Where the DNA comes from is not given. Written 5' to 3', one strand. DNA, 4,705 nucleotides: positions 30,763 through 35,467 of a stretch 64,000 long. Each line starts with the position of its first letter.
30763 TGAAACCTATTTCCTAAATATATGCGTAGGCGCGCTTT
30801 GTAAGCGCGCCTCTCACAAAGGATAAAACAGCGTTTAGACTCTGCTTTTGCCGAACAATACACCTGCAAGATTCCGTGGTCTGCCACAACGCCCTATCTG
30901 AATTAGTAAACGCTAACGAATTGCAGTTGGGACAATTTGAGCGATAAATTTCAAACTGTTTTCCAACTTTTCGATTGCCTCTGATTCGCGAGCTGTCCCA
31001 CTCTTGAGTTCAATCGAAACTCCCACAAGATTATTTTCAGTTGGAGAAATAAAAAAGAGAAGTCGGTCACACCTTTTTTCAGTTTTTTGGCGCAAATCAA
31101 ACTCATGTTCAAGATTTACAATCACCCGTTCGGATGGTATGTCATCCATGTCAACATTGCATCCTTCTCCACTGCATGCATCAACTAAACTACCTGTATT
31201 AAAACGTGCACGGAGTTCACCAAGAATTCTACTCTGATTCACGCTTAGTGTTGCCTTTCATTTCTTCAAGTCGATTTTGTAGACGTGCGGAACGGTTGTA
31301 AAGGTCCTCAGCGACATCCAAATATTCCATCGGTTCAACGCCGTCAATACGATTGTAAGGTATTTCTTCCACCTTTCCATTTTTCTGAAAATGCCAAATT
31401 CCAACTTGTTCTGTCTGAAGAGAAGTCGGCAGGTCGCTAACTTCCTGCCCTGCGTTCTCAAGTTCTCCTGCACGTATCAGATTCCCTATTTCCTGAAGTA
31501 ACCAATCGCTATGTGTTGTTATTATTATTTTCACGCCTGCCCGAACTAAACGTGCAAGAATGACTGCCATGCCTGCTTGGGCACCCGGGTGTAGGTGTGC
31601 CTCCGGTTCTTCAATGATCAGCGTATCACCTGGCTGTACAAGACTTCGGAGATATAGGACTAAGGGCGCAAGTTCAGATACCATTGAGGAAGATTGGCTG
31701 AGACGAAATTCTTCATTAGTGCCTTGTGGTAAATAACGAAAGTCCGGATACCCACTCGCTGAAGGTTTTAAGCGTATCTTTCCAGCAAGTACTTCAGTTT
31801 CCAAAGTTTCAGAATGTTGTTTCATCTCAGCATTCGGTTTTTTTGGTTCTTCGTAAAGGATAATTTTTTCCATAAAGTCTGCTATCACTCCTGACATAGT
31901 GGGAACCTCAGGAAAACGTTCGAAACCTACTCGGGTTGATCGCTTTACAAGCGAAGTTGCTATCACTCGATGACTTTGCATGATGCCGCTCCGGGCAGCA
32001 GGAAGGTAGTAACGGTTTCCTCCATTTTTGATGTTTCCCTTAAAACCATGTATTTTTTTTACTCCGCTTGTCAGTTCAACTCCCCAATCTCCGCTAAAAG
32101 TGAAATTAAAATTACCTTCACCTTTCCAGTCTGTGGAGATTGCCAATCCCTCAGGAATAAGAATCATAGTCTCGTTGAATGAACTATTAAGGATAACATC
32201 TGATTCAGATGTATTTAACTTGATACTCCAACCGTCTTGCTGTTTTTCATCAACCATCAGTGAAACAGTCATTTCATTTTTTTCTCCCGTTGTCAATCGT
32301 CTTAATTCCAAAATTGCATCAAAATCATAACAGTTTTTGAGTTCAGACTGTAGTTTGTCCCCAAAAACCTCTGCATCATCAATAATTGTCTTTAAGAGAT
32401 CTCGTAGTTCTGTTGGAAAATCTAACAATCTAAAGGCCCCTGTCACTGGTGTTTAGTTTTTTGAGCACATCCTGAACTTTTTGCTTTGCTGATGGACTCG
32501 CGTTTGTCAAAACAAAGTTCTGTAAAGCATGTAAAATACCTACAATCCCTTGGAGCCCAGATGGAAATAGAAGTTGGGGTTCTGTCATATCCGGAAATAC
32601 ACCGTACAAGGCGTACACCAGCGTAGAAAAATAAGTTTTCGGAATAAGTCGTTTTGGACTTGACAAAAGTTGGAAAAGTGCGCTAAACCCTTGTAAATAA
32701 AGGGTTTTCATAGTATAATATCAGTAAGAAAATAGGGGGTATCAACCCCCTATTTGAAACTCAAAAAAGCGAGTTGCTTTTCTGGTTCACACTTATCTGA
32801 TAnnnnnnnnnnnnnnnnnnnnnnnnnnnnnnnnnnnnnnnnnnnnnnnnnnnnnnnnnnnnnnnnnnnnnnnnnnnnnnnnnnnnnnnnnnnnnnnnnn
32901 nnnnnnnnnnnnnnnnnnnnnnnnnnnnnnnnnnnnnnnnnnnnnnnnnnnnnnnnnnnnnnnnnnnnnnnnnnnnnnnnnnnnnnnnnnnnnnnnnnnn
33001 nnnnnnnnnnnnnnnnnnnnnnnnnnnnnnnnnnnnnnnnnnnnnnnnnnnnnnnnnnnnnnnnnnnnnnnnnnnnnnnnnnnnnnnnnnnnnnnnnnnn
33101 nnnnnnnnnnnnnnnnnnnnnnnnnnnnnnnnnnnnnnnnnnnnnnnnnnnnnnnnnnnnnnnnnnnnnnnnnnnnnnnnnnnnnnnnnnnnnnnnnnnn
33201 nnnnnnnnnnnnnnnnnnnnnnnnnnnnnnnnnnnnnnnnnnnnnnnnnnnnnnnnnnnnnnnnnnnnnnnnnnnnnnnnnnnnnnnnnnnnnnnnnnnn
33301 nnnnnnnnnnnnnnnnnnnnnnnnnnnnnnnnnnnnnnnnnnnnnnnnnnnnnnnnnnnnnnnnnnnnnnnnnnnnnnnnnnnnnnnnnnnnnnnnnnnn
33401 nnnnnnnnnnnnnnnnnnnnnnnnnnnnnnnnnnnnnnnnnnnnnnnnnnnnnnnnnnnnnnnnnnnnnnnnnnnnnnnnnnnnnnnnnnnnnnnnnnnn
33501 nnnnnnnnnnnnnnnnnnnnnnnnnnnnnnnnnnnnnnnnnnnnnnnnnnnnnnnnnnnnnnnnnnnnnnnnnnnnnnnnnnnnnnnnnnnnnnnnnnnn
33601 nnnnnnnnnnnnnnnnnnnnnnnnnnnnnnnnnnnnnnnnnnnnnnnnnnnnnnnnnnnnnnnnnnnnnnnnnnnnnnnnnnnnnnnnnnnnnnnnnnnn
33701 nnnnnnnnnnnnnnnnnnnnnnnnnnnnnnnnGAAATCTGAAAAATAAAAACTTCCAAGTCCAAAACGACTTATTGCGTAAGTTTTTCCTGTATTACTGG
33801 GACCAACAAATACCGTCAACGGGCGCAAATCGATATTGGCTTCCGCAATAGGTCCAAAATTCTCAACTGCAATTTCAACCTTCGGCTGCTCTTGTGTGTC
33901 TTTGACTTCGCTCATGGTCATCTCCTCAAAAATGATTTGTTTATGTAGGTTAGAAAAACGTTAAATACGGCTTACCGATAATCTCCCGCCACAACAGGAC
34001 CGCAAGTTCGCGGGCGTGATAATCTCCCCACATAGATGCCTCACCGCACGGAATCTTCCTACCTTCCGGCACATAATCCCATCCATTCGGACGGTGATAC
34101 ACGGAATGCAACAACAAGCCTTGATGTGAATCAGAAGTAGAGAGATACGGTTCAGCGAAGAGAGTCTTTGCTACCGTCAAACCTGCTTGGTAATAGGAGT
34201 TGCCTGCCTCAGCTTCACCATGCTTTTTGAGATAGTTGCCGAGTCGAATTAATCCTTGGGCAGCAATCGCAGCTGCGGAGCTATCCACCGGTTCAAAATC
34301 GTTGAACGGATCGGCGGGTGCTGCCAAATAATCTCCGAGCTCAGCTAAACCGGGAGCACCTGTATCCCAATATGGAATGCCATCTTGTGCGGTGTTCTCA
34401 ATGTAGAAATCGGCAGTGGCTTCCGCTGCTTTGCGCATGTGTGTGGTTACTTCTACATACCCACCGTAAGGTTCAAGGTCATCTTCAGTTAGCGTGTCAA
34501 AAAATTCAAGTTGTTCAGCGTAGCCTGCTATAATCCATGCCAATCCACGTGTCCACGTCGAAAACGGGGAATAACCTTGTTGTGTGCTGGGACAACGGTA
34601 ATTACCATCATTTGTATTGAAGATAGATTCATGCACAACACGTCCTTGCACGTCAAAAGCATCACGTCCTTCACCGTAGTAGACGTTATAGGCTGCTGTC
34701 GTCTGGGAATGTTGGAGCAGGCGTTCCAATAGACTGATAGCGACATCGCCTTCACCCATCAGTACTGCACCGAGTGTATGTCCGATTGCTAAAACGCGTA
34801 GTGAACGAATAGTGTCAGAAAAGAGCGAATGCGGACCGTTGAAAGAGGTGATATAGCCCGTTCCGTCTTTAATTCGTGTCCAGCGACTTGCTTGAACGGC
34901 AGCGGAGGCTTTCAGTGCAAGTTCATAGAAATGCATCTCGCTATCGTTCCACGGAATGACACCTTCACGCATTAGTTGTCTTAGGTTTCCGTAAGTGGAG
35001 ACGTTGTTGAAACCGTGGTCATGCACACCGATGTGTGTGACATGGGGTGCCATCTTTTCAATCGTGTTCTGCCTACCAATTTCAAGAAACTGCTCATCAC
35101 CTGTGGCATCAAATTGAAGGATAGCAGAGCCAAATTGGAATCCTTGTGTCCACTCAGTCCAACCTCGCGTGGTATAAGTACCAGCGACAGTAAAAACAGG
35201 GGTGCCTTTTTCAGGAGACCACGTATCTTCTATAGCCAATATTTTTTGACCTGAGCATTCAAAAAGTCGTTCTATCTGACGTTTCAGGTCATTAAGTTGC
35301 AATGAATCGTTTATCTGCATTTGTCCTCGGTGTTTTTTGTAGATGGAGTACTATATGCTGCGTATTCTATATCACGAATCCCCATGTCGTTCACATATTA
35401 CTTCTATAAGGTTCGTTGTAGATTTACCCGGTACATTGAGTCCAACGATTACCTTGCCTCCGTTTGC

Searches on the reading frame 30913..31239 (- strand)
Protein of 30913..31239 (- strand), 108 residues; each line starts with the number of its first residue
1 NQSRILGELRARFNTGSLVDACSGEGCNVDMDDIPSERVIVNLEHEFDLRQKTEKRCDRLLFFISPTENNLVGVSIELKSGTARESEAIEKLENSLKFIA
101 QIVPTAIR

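Call 55: search_protein_families(library=padloc, proteins=[window:30913-31239:-], max_evalue=0.01)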
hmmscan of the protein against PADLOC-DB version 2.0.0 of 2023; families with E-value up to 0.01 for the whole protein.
window:30913-31239:- (108 aa): 1 family
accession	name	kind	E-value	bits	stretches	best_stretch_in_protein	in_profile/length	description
PDLC04668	PDC-M47B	-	0.0023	15.7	1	26-99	37-116/186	-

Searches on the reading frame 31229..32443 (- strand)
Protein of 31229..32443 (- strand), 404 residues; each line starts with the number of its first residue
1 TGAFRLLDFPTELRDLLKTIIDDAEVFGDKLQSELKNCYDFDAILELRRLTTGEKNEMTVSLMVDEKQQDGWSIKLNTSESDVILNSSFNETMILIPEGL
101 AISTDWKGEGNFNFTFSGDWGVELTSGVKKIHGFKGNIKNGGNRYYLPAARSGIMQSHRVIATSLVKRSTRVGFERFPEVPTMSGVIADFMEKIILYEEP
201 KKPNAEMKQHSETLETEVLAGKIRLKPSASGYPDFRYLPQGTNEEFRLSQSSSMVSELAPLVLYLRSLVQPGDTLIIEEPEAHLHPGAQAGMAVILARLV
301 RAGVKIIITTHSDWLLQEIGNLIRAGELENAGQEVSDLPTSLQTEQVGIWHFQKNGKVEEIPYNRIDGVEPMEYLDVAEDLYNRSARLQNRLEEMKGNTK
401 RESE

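Call 34: search_protein_families(library=pfam, proteins=[window:31229-32443:-], max_evalue=0.001)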
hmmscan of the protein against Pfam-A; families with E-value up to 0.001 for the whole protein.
window:31229-32443:- (404 aa): 2 families
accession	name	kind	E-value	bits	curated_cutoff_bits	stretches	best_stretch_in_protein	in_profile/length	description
PF13175.12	AAA_15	-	7.2e-13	49.3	32.1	1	198-315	281-373/374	AAA ATPase domain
PF13304.12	AAA_21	-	1.5e-11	45.4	27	1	224-313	220-300/304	AAA domain, putative AbiEii toxin, Type IV TA system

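Call 55: search_protein_families(library=padloc, proteins=[window:31229-32443:-], max_evalue=0.01)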
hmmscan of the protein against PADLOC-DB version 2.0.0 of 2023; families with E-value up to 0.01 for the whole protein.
window:31229-32443:- (404 aa): 80 families (the best 25 are shown)
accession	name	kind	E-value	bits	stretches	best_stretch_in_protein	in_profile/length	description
PDLC04033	PD-T4-4_A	-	2.5e-27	94.2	1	187-328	242-382/460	-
PDLC04664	PDC-M47A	-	1.1e-24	85.2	1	210-324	262-374/461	-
PDLC04032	PD-T4-4_A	-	1.4e-24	84.9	1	240-394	315-471/474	-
PDLC03878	NsnB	-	8.5e-24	82.9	1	50-364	73-330/345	-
PDLC02980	AriA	-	1.9e-14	52.4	1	220-314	220-301/304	-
PDLC02979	AriA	-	9.9e-14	49.9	1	202-315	284-372/373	-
PDLC04214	HEC-02A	-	2.8e-10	38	1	142-319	125-285/338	-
PDLC00096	GajA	-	9.7e-10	35.8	1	274-315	291-336/630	AAA ATPase domain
PDLC04213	HEC-02A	-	1.4e-09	36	1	187-320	153-280/337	-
PDLC00091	GajA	-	1.3e-08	32.2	1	274-314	299-340/627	AAA ATPase domain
PDLC04148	HEC-03B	-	2e-08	31.7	1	254-321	322-389/458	-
PDLC04710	PDC-M56A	-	3.7e-08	30.8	1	274-323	243-292/382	-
PDLC04707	PDC-M55A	-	6e-08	30.1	1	275-318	307-351/421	-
PDLC00099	GajA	-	1.1e-07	29.2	1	274-315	301-343/626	AAA ATPase domain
PDLC00064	GajA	-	1.2e-07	29.2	1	274-315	130-172/464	AAA ATPase domain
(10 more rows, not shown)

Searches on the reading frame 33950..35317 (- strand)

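Call 34: search_protein_families(library=pfam, proteins=[window:33950-35317:-], max_evalue=0.001)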
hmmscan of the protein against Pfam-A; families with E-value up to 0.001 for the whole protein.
window:33950-35317:- (455 aa): 1 family
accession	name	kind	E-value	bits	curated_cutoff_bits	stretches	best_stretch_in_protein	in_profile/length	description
PF07470.19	Glyco_hydro_88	-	0.00011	21.7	26.6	0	220-275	155-219/352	Glycosyl Hydrolase Family 88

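Call 54: search_protein_families(library=ncbifam, proteins=[window:33950-35317:-], max_evalue=0.00001)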
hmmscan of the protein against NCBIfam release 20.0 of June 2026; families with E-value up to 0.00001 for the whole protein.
window:33950-35317:- (455 aa): 0 families

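Call 55: search_protein_families(library=padloc, proteins=[window:33950-35317:-], max_evalue=0.01)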
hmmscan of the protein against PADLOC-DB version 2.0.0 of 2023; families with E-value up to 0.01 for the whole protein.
window:33950-35317:- (455 aa): 0 families
